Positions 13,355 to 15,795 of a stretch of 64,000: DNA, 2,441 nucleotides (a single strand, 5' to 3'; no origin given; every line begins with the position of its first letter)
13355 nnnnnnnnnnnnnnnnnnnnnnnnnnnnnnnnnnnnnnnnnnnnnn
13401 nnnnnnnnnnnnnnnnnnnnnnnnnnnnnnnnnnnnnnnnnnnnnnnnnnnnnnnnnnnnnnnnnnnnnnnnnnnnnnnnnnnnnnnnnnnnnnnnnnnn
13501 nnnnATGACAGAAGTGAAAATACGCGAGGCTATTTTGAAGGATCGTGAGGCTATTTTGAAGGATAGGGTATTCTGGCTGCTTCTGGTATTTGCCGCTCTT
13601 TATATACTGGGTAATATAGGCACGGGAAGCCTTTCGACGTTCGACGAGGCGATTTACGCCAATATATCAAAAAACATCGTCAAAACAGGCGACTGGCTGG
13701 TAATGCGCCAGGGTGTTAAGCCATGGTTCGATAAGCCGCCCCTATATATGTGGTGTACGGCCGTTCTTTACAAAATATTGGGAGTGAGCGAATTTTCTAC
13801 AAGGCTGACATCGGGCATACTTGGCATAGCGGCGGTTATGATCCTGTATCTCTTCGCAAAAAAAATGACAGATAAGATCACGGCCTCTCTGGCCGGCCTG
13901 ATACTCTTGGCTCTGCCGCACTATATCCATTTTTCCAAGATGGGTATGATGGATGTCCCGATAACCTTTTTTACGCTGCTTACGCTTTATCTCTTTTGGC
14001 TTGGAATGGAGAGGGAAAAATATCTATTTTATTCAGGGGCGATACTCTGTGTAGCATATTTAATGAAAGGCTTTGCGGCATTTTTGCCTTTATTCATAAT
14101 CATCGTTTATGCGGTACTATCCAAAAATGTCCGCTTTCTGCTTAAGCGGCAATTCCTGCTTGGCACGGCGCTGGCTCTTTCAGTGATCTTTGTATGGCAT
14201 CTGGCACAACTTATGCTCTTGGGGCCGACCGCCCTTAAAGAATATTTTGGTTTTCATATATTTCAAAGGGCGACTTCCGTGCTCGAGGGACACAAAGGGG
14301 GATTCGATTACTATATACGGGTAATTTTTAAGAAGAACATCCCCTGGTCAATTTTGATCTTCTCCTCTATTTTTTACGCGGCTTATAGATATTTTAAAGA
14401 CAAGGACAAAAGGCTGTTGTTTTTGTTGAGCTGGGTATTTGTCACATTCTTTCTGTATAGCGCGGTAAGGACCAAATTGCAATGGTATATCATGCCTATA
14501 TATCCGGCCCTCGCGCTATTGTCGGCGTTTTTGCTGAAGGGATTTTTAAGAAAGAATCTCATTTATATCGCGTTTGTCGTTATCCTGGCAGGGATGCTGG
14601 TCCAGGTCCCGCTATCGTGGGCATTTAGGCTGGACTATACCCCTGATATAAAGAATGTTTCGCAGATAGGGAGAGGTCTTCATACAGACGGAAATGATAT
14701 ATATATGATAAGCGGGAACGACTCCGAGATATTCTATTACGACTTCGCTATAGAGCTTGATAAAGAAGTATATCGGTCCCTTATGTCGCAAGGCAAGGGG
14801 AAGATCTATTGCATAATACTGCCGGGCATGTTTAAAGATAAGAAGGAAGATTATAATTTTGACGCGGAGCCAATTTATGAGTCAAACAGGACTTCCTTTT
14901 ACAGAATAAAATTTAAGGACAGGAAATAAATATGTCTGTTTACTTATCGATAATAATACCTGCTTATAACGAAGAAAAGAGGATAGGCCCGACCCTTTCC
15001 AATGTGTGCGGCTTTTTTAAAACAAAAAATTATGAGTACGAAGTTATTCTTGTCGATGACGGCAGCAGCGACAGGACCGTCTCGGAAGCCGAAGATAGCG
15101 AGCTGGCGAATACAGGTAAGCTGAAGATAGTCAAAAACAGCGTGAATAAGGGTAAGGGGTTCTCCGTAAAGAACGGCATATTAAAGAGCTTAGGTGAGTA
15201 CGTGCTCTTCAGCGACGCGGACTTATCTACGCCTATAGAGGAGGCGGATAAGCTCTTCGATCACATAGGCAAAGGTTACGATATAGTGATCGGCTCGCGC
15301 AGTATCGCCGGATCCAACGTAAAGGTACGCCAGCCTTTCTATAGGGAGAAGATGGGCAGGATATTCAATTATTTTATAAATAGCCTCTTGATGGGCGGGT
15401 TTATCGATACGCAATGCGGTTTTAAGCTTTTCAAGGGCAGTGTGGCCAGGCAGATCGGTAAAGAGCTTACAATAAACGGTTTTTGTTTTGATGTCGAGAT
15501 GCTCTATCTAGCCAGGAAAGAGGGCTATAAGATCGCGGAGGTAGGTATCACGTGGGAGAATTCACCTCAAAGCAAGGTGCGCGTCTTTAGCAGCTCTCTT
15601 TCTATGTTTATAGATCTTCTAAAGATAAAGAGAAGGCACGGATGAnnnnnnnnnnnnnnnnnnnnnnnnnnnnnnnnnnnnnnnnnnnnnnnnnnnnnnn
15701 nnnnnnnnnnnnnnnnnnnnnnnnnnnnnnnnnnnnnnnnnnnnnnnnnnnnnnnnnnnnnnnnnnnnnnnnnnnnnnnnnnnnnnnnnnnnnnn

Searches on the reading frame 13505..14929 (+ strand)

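Call 67: search_protein_families(library=pfam, proteins=[window:13505-14929:+], max_evalue=0.001)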
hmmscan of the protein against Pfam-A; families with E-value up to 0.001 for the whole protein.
window:13505-14929:+ (474 aa): 3 families
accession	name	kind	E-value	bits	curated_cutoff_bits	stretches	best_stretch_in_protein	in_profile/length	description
PF13231.12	PMT_2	-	3.4e-22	79.8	26.1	1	76-229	1-155/160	Dolichyl-phosphate-mannose-protein mannosyltransferase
PF02366.24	PMT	-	8.5e-15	55.4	22.7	1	25-230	7-215/245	Dolichyl-phosphate-mannose-protein mannosyltransferase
PF15971.10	Mannosyl_trans4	-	0.00059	20.2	33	0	70-215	5-150/163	DolP-mannose mannosyltransferase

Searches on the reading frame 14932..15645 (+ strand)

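Call 67: search_protein_families(library=pfam, proteins=[window:14932-15645:+], max_evalue=0.001)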
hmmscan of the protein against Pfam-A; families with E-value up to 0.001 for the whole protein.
window:14932-15645:+ (237 aa): 2 families
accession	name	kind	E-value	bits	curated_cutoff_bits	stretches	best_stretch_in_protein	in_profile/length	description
PF00535.33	Glycos_transf_2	-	4.8e-29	101.9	23.3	1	6-175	1-167/168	Glycosyl transferase family 2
PF10111.15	Glyco_tranf_2_2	-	9e-07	29.1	27.3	1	6-98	1-92/276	Glycosyltransferase like family 2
